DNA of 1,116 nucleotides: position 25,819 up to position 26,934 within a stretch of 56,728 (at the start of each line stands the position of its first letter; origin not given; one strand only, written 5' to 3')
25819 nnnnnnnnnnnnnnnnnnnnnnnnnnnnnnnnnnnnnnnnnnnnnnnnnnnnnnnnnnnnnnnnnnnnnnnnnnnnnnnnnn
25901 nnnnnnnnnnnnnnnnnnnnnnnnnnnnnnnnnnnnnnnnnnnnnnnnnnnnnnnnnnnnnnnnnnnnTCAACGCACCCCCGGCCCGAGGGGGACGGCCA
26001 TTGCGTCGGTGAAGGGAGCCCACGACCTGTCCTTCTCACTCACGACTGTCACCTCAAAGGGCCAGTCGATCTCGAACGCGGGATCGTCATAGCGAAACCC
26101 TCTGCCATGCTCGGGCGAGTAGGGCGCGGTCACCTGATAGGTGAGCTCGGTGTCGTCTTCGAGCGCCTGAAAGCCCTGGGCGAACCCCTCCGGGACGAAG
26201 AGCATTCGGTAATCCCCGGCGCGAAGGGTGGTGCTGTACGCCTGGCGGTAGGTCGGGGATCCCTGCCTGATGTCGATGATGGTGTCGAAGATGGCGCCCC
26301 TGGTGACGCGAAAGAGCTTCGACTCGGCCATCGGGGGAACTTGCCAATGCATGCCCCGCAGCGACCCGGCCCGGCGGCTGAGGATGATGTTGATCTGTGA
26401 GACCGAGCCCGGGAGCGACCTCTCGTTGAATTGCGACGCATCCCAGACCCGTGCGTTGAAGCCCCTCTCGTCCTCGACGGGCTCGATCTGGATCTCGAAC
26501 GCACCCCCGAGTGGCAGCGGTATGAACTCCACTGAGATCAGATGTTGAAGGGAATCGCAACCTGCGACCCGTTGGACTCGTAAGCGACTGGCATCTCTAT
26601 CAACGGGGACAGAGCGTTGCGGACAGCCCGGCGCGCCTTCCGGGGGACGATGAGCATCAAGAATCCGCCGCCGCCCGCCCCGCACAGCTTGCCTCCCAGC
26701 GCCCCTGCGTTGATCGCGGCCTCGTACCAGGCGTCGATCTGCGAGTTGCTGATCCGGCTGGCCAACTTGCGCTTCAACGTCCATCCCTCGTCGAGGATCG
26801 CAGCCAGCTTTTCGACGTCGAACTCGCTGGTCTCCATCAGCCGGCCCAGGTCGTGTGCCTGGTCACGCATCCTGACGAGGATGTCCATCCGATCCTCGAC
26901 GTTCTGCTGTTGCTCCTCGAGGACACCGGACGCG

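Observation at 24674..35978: Candidate heptose-based surface glycan / protein O-glycosylation system (best candidate for a new system in this window)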

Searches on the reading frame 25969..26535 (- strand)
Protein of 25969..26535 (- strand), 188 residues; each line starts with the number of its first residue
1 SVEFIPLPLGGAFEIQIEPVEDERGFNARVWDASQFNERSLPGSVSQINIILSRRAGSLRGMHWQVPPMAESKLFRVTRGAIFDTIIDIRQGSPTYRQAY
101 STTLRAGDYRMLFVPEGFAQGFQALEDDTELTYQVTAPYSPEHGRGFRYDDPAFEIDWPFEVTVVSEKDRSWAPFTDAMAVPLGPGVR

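Call 34: search_solved_structures(query=window:25969-26535:-, max_evalue=1e-8)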
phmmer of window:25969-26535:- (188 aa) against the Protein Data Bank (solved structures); distinct sequences matched with E-value up to 1e-8: 30.
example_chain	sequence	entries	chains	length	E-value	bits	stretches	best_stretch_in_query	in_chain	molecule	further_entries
23ef_A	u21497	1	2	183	3.2e-34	121.5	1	3-176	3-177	dTDP-4-dehydrorhamnose 3,5-epimerase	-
9j9u_A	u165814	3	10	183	4e-34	121.2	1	3-176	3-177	dTDP-4-dehydrorhamnose 3,5-epimerase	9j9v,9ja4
1ep0_A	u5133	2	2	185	4e-34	121.2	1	3-176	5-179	DTDP-6-DEOXY-D-XYLO-4-HEXULOSE 3,5-EPIMERASE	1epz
7pvi_AAA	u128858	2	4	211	4.2e-34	121.1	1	18-171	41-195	dTDP-4-dehydrorhamnose 3,5-epimerase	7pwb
9j9t_A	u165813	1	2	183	5.3e-34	120.8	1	3-176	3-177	dTDP-4-dehydrorhamnose 3,5-epimerase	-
9j9s_A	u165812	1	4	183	6.4e-34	120.6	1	3-176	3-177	dTDP-4-dehydrorhamnose 3,5-epimerase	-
9j9q_A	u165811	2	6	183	6.5e-34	120.5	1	3-176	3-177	dTDP-4-dehydrorhamnose 3,5-epimerase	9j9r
23eg_A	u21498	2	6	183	2.7e-33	118.5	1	3-176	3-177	dTDP-4-dehydrorhamnose 3,5-epimerase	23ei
9uyw_A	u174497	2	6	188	2.9e-33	118.4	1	3-176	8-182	dTDP-4-dehydrorhamnose 3,5-epimerase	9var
9kyn_A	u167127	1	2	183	9.7e-33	116.7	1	3-176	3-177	dTDP-4-dehydrorhamnose 3,5-epimerase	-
3ryk_A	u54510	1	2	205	5.7e-30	107.7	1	21-171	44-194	dTDP-4-dehydrorhamnose 3,5-epimerase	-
2ixi_A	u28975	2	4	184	6.2e-30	107.5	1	20-181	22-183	DTDP-4-DEHYDRORHAMNOSE 3,5-EPIMERASE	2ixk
1rtv_A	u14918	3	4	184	6.3e-30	107.5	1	20-181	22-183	dTDP-4-dehydrorhamnose 3,5-epimerase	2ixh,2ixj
6din_A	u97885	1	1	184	6.3e-30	107.5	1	20-181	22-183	dTDP-4-dehydrorhamnose 3,5-epimerase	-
2b9u_A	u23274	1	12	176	3e-27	98.8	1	14-171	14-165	hypothetical dTDP-4-dehydrorhamnose 3,5-epimerase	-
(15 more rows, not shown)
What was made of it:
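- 25969..26532 (-): RmlC-like NDP-4-keto-sugar 3,5-epimerase. PDB RmlC entries around 1e-34, and 6NDR 2.4e-22 (call 34).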

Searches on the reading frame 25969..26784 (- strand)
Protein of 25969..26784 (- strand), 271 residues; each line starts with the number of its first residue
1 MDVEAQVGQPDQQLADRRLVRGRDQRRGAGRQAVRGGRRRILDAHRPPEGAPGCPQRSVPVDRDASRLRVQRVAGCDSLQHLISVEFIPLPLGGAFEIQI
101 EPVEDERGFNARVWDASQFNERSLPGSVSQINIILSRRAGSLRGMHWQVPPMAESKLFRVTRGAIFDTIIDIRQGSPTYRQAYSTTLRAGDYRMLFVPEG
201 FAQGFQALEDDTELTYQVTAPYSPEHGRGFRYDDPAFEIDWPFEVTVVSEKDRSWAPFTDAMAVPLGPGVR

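Call 4: search_protein_families(library=pfam, proteins=[window:25969-26784:-], max_evalue=0.01)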
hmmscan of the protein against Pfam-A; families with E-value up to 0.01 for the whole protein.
window:25969-26784:- (271 aa): 1 family
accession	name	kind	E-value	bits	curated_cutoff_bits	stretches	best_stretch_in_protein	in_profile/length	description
PF00908.23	dTDP_sugar_isom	-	5.3e-53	179.6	27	1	91-259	3-167/168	dTDP-4-dehydrorhamnose 3,5-epimerase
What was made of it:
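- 25969..26532 (-): dTDP_sugar_isom 5.3e-53 (call 4).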

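Call 5: search_protein_families(library=ncbifam, proteins=[window:25969-26784:-], max_evalue=0.01)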
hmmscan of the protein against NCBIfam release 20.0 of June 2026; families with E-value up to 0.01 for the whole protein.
window:25969-26784:- (271 aa): 1 family
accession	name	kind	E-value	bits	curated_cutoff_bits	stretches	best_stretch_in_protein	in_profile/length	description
TIGR01221.1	rmlC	equivalog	1.9e-41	141.8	155.75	1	93-261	8-175/176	dTDP-4-dehydrorhamnose 3,5-epimerase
